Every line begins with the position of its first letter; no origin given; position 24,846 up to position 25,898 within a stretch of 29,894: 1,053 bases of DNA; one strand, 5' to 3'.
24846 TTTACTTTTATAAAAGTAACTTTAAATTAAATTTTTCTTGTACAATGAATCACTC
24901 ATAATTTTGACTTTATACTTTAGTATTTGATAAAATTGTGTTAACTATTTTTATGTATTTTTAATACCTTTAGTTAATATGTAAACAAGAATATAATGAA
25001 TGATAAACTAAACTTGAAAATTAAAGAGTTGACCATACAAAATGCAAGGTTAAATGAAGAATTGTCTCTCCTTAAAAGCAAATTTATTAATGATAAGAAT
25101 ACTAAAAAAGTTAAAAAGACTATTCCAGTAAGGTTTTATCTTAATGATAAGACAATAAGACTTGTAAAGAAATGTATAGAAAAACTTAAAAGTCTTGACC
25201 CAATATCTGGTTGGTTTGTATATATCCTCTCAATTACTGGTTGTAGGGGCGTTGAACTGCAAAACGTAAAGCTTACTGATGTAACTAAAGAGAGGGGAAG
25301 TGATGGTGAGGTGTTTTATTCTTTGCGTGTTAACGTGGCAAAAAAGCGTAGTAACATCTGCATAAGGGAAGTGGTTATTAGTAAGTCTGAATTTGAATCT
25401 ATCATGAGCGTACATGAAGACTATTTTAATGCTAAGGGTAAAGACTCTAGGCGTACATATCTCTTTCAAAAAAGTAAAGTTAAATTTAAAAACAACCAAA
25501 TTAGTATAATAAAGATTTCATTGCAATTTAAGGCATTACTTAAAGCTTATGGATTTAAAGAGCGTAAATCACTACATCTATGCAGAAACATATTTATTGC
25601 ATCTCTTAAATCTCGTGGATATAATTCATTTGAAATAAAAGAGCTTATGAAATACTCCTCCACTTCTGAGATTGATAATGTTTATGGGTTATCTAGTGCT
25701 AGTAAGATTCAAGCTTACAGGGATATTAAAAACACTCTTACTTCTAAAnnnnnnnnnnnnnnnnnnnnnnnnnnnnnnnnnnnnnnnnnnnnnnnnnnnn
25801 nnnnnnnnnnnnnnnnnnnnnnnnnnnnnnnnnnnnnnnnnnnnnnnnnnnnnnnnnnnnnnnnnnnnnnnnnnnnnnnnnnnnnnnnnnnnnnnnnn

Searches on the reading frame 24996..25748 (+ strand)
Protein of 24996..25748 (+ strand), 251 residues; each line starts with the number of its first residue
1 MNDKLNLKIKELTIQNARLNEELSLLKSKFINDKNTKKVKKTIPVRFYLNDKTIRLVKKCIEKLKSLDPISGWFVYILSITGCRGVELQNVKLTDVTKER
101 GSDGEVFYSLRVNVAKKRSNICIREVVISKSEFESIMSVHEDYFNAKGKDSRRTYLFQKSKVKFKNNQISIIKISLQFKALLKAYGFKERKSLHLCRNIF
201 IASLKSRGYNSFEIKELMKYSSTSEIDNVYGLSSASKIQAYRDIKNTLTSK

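Call 25: search_dna_similar(query=window:24996-25748:+, collection=plasmids, mode=protein, max_rows=60, rows=spread)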
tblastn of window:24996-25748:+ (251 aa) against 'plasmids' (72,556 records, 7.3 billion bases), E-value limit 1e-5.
Records with a match: 380; places in all: 501; records where one place covers at least 80% of the query: 357.
Best place of each record, by identity: >=99% 14; 90-95% 5; 80-90% 59; 60-80% 182; <60% 120.
By first word of the organism name: Borrelia 200; Borreliella 179; Candidatus 1.
By predicted mobility (MOB-suite, as given by PLSDB): non-mobilizable 380.
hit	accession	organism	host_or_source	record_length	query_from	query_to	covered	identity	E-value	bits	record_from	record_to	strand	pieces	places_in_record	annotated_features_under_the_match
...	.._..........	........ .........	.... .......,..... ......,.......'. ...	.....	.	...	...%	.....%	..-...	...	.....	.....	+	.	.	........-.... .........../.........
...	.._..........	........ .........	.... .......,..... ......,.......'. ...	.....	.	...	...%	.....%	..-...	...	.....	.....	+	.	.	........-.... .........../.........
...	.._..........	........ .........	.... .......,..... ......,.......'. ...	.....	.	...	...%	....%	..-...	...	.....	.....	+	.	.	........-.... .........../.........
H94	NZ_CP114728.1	Borrelia miyamotoi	Ixodes ricinus,Ixodes ricinus larvae ...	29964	1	248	99%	87.9%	7e-139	437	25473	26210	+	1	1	tyrosine-type recombinase/integrase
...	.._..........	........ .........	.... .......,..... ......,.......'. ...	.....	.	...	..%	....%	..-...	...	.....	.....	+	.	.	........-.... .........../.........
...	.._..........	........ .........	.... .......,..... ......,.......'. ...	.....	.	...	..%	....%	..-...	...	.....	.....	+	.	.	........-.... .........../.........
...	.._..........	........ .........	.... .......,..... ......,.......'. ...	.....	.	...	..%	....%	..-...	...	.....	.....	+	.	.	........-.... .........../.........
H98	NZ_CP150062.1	Borrelia miyamotoi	Ixodes scapularis,whole organism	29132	1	248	99%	83.1%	3e-129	409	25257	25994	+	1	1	tyrosine-type recombinase/integrase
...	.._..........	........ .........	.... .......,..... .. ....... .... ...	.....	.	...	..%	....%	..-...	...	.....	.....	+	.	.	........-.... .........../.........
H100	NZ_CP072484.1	Borrelia miyamotoi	Ixodes scapularis,blood of infected ...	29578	1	248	99%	83.1%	3e-129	409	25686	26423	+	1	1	tyrosine-type recombinase/integrase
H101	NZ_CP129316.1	Borrelia turicatae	Ornithdoros turicata,whole ...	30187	1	248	99%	77.4%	3e-118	378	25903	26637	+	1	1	tyrosine-type recombinase/integrase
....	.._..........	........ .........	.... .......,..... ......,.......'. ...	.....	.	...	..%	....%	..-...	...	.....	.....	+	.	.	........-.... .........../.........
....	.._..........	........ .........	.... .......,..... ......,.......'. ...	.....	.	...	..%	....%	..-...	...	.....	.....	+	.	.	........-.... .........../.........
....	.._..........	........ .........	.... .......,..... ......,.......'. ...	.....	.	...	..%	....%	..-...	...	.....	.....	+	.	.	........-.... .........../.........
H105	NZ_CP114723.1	Borrelia miyamotoi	Ixodes ricinus,Ixodes ricinus larvae ...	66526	11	248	95%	79.5%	2e-118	379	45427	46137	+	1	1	tyrosine-type recombinase/integrase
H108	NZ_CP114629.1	Borrelia miyamotoi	Ixodes scapularis,Ixodes scapularis ...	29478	3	248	98%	76.7%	8e-116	371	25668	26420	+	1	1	tyrosine-type recombinase/integrase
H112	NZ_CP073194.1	Borrelia turicatae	Homo sapiens,blood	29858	1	248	99%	74.6%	6e-114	365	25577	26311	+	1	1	tyrosine-type recombinase/integrase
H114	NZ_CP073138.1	Borrelia hermsii DAH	Homo sapiens,blood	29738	2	248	98%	72.9%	4e-111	357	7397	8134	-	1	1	tyrosine-type recombinase/integrase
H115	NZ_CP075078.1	Borrelia coriaceae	Ornithodoros coriaceus,tick tissue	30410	9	248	96%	74.6%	4e-109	352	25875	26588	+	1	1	tyrosine-type recombinase/integrase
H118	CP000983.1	Borrelia duttonii Ly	-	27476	5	246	96%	68.6%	2e-102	332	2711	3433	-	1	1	bppC: BppC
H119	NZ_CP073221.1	Borrelia venezuelensis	Alectorobius rudis,mouse blood from ...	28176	30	248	87%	69.9%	4e-99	323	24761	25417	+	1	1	tyrosine-type recombinase/integrase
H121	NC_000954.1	Borreliella burgdorferi B31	-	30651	19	248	92%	60.4%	6e-83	276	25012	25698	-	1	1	none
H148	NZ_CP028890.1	Borrelia turcica IST7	tortoise,Hyalomma aegyptium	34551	74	249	70%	60.7%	7e-66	228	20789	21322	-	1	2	tyrosine-type recombinase/integrase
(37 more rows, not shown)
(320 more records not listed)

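Call 26: get_annotated_region(hit=H121, flank=4000)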
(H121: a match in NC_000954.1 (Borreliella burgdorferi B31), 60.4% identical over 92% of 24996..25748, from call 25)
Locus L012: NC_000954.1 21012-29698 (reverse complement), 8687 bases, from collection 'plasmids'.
description: Borreliella burgdorferi B31 plasmid cp32-9, complete sequence
organism: Borreliella burgdorferi B31 (NCBI taxid 224326)
taxonomy: Bacteria; Spirochaetota; Spirochaetia; Spirochaetales; Borreliaceae; Borreliella; Borreliella burgdorferi; Borreliella burgdorferi B31
host: -; source: -; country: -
typing (MOB-suite, as given by PLSDB): non-mobilizable
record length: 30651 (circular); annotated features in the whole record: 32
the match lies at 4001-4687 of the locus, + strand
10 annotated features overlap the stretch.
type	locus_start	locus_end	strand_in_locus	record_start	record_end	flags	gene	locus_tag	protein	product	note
CDS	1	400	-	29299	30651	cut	-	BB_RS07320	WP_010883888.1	PBSX family phage terminase large subunit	-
CDS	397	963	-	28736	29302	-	-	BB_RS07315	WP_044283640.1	DUF603 domain-containing protein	-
CDS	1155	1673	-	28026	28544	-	-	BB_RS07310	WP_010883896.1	DUF643 domain-containing protein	-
CDS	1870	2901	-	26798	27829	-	-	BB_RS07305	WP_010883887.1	ErpQ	-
CDS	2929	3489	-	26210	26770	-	erpP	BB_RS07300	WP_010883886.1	plasminogen-binding protein ErpP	-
CDS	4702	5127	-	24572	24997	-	-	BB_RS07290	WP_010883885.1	DUF261 domain-containing protein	-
CDS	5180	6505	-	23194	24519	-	-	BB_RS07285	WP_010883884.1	DUF244 domain-containing protein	-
CDS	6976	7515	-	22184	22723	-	bdr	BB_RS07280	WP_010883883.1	Bdr family repetitive protein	-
CDS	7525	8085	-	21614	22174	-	-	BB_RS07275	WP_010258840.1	chromosome replication/partitioning protein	-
CDS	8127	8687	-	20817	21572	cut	-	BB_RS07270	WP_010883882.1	ParA family protein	-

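Call 27: get_annotated_region(hit=H101, flank=2500)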
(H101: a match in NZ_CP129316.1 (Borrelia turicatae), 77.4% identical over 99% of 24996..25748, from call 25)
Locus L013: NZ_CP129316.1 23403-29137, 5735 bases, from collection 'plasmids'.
description: Borrelia turicatae strain BTCAM1 plasmid pcp30-3, complete sequence
organism: Borrelia turicatae (NCBI taxid 142)
taxonomy: Bacteria; Spirochaetota; Spirochaetia; Spirochaetales; Borreliaceae; Borrelia; Borrelia turicatae
host: -; source: Ornithdoros turicata,whole organism,Blood from experimentally infected mouse (BALB/c) by Ornithodoros ...; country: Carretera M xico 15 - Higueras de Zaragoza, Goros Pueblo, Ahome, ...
typing (MOB-suite, as given by PLSDB): non-mobilizable
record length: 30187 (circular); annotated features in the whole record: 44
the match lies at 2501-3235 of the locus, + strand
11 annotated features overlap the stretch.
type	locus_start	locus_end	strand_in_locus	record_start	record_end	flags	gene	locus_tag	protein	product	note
CDS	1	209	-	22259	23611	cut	-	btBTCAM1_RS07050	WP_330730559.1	PBSX family phage terminase large subunit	-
CDS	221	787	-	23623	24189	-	-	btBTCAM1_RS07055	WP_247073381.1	DUF603 domain-containing protein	-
CDS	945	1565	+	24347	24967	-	-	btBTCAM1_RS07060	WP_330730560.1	Mlp family lipoprotein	-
CDS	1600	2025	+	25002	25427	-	-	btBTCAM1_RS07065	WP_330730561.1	Mlp family lipoprotein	-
CDS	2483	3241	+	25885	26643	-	-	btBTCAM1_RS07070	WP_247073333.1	tyrosine-type recombinase/integrase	GO:0015074 - DNA integration [Evidence IEA]; GO:0006310 - DNA recombination [Evidence IEA]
CDS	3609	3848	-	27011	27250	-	-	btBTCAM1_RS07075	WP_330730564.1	DNA adenine methylase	GO:0032775 - DNA methylation on adenine [Evidence IEA]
CDS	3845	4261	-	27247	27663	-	-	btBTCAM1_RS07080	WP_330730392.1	DUF261 family protein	-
CDS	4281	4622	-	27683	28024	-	-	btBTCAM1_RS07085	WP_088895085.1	hypothetical protein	-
CDS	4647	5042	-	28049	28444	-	-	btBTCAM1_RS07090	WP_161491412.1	single-stranded DNA-binding protein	-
CDS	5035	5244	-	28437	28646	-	-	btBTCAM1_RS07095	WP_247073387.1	hypothetical protein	-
CDS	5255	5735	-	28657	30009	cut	-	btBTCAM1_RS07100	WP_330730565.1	DUF244 domain-containing protein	-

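Call 28: get_annotated_region(hit=H114, flank=2500)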
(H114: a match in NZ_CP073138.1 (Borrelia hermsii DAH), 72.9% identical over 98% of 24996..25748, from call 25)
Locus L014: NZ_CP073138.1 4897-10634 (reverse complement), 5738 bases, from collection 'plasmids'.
description: Borrelia hermsii DAH plasmid cp30-2, complete sequence
organism: Borrelia hermsii DAH (NCBI taxid 314723)
taxonomy: Bacteria; Spirochaetota; Spirochaetia; Spirochaetales; Borreliaceae; Borrelia; Borrelia hermsii; Borrelia hermsii DAH
host: -; source: Homo sapiens,blood; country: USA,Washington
typing (MOB-suite, as given by PLSDB): non-mobilizable
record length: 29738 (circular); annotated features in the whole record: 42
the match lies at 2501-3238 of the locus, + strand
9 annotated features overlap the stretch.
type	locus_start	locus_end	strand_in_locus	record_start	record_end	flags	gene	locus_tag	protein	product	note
CDS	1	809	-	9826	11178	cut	-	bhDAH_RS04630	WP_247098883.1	PBSX family phage terminase large subunit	-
CDS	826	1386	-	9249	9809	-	-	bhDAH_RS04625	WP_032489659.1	DUF603 domain-containing protein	-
CDS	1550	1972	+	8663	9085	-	-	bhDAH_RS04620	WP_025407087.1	Mlp family lipoprotein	-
CDS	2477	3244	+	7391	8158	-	-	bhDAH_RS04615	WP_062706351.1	tyrosine-type recombinase/integrase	GO:0015074 - DNA integration [Evidence IEA]; GO:0006310 - DNA recombination [Evidence IEA]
CDS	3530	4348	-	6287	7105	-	-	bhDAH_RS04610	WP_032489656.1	DNA adenine methylase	GO:0032775 - DNA methylation on adenine [Evidence IEA]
CDS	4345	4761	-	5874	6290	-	-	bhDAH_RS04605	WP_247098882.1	DUF261 domain-containing protein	-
CDS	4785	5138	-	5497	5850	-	-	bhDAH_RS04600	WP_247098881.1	hypothetical protein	-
CDS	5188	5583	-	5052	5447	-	ssb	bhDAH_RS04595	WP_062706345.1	single-stranded DNA-binding protein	GO:0006310 - DNA recombination [Evidence IEA]; GO:0006281 - DNA repair [Evidence IEA]; GO:0006260 - DNA replication ...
CDS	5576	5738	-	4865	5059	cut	-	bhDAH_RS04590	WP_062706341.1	hypothetical protein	-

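Call 29: get_annotated_region(hit=H115, flank=2500)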
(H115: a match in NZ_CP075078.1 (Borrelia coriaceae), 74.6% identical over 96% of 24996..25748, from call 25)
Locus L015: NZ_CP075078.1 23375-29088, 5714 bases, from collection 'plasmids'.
description: Borrelia coriaceae strain Co53 plasmid cp30-1, complete sequence
organism: Borrelia coriaceae (NCBI taxid 144)
taxonomy: Bacteria; Spirochaetota; Spirochaetia; Spirochaetales; Borreliaceae; Borrelia; Borrelia coriaceae
host: -; source: Ornithodoros coriaceus,tick tissue; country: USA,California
typing (MOB-suite, as given by PLSDB): non-mobilizable
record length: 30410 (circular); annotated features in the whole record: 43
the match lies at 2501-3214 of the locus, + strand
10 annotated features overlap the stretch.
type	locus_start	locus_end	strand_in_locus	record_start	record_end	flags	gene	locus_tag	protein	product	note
CDS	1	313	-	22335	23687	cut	-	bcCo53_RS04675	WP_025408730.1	PBSX family phage terminase large subunit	-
CDS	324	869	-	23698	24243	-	-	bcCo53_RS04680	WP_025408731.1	DUF603 domain-containing protein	-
CDS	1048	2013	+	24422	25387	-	-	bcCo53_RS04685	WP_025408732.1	Mlp family lipoprotein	-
CDS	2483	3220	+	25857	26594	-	-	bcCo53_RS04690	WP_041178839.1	tyrosine-type recombinase/integrase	GO:0015074 - DNA integration [Evidence IEA]; GO:0006310 - DNA recombination [Evidence IEA]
CDS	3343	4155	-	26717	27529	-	-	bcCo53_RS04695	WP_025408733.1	DNA adenine methylase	GO:0032775 - DNA methylation on adenine [Evidence IEA]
CDS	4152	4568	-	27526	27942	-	-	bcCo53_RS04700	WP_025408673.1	DUF261 family protein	-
CDS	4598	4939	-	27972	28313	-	-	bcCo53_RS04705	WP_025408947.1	hypothetical protein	-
CDS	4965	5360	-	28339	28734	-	-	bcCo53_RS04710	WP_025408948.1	single-stranded DNA-binding protein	-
CDS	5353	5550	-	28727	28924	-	-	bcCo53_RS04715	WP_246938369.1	hypothetical protein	-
CDS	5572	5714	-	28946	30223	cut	-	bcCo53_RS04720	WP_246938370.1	DUF244 domain-containing protein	-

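Call 30: get_annotated_region(hit=H118, flank=2500)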
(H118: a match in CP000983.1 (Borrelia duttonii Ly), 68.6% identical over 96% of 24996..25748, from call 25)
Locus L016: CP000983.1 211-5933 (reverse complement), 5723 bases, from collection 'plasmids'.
description: Borrelia duttonii Ly plasmid pl27, complete sequence
organism: Borrelia duttonii Ly (NCBI taxid 412419)
taxonomy: Bacteria; Spirochaetota; Spirochaetia; Spirochaetales; Borreliaceae; Borrelia; Borrelia duttonii; Borrelia duttonii Ly
host: -; source: -; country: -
typing (MOB-suite, as given by PLSDB): non-mobilizable
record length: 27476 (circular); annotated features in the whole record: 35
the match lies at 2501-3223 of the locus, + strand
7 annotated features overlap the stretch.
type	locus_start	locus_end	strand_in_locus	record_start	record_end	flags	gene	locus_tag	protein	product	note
CDS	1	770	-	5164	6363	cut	bsr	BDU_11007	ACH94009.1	bsr protein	-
CDS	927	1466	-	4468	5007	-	-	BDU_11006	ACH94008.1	family 115-like protein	-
CDS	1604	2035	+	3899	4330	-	-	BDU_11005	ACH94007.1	MlpL-like protein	-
CDS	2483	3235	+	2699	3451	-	bppC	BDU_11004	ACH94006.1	BppC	-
CDS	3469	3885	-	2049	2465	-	bppB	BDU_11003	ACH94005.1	BppB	-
CDS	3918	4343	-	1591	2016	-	ssb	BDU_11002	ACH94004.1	single-stranded DNA-binding protein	-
CDS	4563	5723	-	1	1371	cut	bppA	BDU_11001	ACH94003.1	BppA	-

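Call 38: find_related_loci(query=window:24996-25748:+, collection=genome_contigs, flank=2500)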
Query window:24996-25748:+ (251 aa) in genome_contigs; peptide patterns used: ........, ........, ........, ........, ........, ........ (x = any residue, [..] = any of these).
300 stretches matched a pattern; 5 encode a relative of the query (tblastn E <= 1e-3); 5 distinct loci.
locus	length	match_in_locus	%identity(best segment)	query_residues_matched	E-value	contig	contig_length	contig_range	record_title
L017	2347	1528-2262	71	1-248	6e-124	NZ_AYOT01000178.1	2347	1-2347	Borrelia persica No12 Bp36, whole genome shotgun sequence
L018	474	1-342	80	135-248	4e-64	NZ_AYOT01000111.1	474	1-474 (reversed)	Borrelia persica No12 Bp4833, whole genome shotgun sequence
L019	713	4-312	82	146-248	1e-56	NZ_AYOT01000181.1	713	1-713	Borrelia persica No12 Bp4903, whole genome shotgun sequence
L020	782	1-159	92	196-248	3e-30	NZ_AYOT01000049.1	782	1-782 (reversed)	Borrelia persica No12 Bp4754, whole genome shotgun sequence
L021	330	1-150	92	199-248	8e-29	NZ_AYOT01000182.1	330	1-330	Borrelia persica No12 Bp38, whole genome shotgun sequence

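Call 55: get_annotated_region(hit=H100, flank=1800)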
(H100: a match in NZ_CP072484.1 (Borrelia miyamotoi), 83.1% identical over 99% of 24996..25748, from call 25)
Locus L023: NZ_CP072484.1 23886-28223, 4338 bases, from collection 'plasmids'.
description: Borrelia miyamotoi strain LB-2001 plasmid cp30-1, complete sequence
organism: Borrelia miyamotoi (NCBI taxid 47466)
taxonomy: Bacteria; Spirochaetota; Spirochaetia; Spirochaetales; Borreliaceae; Borrelia; Borrelia miyamotoi
host: -; source: Ixodes scapularis,blood of infected SCID mice; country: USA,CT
typing (MOB-suite, as given by PLSDB): non-mobilizable
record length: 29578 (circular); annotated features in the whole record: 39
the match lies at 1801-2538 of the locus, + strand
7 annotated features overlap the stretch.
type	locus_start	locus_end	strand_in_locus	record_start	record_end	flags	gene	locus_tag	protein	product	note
CDS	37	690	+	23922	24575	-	-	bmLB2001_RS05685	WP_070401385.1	Mlp family lipoprotein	-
CDS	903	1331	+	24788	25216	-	-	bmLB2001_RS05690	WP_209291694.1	Mlp family lipoprotein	-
CDS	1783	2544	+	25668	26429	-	-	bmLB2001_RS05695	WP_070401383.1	tyrosine-type recombinase/integrase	-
CDS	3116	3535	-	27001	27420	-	-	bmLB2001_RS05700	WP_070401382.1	DUF261 family protein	-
CDS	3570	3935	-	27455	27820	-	-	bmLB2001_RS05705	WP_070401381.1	hypothetical protein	-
CDS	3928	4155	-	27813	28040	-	-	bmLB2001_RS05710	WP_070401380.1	hypothetical protein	-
CDS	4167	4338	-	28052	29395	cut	-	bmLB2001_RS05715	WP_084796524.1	DUF244 domain-containing protein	-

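Call 56: get_annotated_region(hit=H108, flank=1800)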
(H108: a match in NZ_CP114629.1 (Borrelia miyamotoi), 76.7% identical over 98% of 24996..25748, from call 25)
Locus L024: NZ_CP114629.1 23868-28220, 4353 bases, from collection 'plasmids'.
description: Borrelia miyamotoi strain 483 plasmid p483-cp30-10, complete sequence
organism: Borrelia miyamotoi (NCBI taxid 47466)
taxonomy: Bacteria; Spirochaetota; Spirochaetia; Spirochaetales; Borreliaceae; Borrelia; Borrelia miyamotoi
host: -; source: Ixodes scapularis,Ixodes scapularis tick isolate by feeding on SCID mouse and isolated from blood sample in ...; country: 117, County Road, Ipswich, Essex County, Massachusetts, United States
typing (MOB-suite, as given by PLSDB): non-mobilizable
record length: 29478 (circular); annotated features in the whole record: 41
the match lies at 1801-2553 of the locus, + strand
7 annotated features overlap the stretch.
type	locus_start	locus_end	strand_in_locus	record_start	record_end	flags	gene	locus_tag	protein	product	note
CDS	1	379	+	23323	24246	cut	-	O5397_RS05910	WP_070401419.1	Mlp family lipoprotein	-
CDS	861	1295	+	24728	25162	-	-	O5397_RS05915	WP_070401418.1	Mlp family lipoprotein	-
CDS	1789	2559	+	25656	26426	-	-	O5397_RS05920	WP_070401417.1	tyrosine-type recombinase/integrase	-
CDS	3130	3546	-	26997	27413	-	-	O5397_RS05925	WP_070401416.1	DUF261 family protein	-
CDS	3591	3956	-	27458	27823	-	-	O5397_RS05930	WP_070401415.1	hypothetical protein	-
CDS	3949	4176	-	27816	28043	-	-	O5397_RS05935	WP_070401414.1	hypothetical protein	-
CDS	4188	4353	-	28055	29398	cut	-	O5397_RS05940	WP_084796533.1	DUF244 domain-containing protein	-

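Call 57: get_annotated_region(hit=H112, flank=1800)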
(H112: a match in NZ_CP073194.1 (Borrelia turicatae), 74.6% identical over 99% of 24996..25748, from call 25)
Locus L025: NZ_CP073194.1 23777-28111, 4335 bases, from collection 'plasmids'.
description: Borrelia turicatae strain BTE5EL plasmid cp30-2, complete sequence
organism: Borrelia turicatae (NCBI taxid 142)
taxonomy: Bacteria; Spirochaetota; Spirochaetia; Spirochaetales; Borreliaceae; Borrelia; Borrelia turicatae
host: -; source: Homo sapiens,blood; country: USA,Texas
typing (MOB-suite, as given by PLSDB): non-mobilizable
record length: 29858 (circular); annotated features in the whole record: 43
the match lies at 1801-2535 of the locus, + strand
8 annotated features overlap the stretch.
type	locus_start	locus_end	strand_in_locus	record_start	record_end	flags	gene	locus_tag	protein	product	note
CDS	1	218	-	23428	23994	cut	-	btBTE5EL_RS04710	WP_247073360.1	DUF603 domain-containing protein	-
CDS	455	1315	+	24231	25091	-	-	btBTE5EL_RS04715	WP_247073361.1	Mlp family lipoprotein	-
CDS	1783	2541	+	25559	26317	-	-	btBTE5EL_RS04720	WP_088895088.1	tyrosine-type recombinase/integrase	GO:0015074 - DNA integration [Evidence IEA]; GO:0006310 - DNA recombination [Evidence IEA]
CDS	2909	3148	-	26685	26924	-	-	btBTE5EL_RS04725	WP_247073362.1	DNA adenine methylase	-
CDS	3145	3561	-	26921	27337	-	-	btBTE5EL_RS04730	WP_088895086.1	DUF261 family protein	-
CDS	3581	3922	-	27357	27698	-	-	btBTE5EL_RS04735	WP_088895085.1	hypothetical protein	-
CDS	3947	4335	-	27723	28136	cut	-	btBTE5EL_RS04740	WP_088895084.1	single-stranded DNA-binding protein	-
CDS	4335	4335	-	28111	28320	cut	-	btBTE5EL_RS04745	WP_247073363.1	hypothetical protein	-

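Call 58: get_annotated_region(hit=H119, flank=1800)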
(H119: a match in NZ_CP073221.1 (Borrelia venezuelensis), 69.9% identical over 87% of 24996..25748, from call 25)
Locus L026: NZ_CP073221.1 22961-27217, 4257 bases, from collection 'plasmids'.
description: Borrelia venezuelensis strain RMA01 plasmid cp28, complete sequence
organism: Borrelia venezuelensis (NCBI taxid 1653839)
taxonomy: Bacteria; Spirochaetota; Spirochaetia; Spirochaetales; Borreliaceae; Borrelia; Borrelia venezuelensis
host: -; source: Alectorobius rudis,mouse blood from experimental transmission feeding; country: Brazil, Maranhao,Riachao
typing (MOB-suite, as given by PLSDB): non-mobilizable
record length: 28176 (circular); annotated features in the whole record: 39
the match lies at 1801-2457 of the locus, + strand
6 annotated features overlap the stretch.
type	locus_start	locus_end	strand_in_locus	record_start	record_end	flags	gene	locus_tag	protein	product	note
CDS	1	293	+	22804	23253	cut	-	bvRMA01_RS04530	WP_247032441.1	Mlp family lipoprotein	-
CDS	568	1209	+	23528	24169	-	-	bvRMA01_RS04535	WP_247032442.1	Mlp family lipoprotein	-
CDS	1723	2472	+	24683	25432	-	-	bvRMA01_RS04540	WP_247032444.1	tyrosine-type recombinase/integrase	GO:0015074 - DNA integration [Evidence IEA]; GO:0006310 - DNA recombination [Evidence IEA]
CDS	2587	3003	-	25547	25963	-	-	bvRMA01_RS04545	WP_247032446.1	DUF261 domain-containing protein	-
CDS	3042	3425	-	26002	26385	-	-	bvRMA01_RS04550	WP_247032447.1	single-stranded DNA-binding protein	-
CDS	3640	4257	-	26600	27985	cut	-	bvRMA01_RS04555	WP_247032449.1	YqaJ viral recombinase family protein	-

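Call 59: get_annotated_region(hit=H148, flank=1800)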
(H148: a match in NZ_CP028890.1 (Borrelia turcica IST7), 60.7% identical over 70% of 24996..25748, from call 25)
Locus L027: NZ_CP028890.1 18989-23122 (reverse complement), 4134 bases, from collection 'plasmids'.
description: Borrelia turcica IST7 plasmid lp34, complete sequence
organism: Borrelia turcica IST7 (NCBI taxid 1104446)
taxonomy: Bacteria; Spirochaetota; Spirochaetia; Spirochaetales; Borreliaceae; Borrelia; Borrelia turcica; Borrelia turcica IST7
host: -; source: tortoise,Hyalomma aegyptium; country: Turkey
typing (MOB-suite, as given by PLSDB): non-mobilizable
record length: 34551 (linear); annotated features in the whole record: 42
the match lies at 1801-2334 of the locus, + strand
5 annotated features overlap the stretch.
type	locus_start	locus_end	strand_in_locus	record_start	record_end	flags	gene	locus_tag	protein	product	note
CDS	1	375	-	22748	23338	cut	-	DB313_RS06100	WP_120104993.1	DUF603 domain-containing protein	-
CDS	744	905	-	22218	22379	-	-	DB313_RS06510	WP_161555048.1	hypothetical protein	-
CDS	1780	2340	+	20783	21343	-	-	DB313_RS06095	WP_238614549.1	tyrosine-type recombinase/integrase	GO:0015074 - DNA integration [Evidence IEA]; GO:0006310 - DNA recombination [Evidence IEA]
CDS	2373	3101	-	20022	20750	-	-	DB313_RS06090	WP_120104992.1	DNA adenine methylase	GO:0032775 - DNA methylation on adenine [Evidence IEA]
CDS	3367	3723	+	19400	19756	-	-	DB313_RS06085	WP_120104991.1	hypothetical protein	-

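Call 62: search_protein_families(library=pfam, proteins=[window:24996-25748:+], max_evalue=0.01)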
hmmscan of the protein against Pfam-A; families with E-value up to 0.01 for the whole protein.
window:24996-25748:+ (251 aa): 1 family
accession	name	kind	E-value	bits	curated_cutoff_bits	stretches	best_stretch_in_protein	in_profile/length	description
PF00589.27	Phage_integrase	-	3.5e-07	30.6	27.1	1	66-230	19-165/172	Phage integrase family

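Call 92: search_protein_families(library=ncbifam, proteins=[window:24996-25748:+], max_evalue=0.1)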
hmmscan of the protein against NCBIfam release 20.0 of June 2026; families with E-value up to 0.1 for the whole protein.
window:24996-25748:+ (251 aa): 2 families
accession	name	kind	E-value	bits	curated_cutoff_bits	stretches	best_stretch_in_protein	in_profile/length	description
NF040815.2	recomb_XerA_Arch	equivalog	4.6e-06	26.4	220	1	34-224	82-246/263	site-specific tyrosine recombinase/integron integrase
NF041502.1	integrase_1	equivalog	0.00021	20.2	350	1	74-140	169-234/484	site-specific integrase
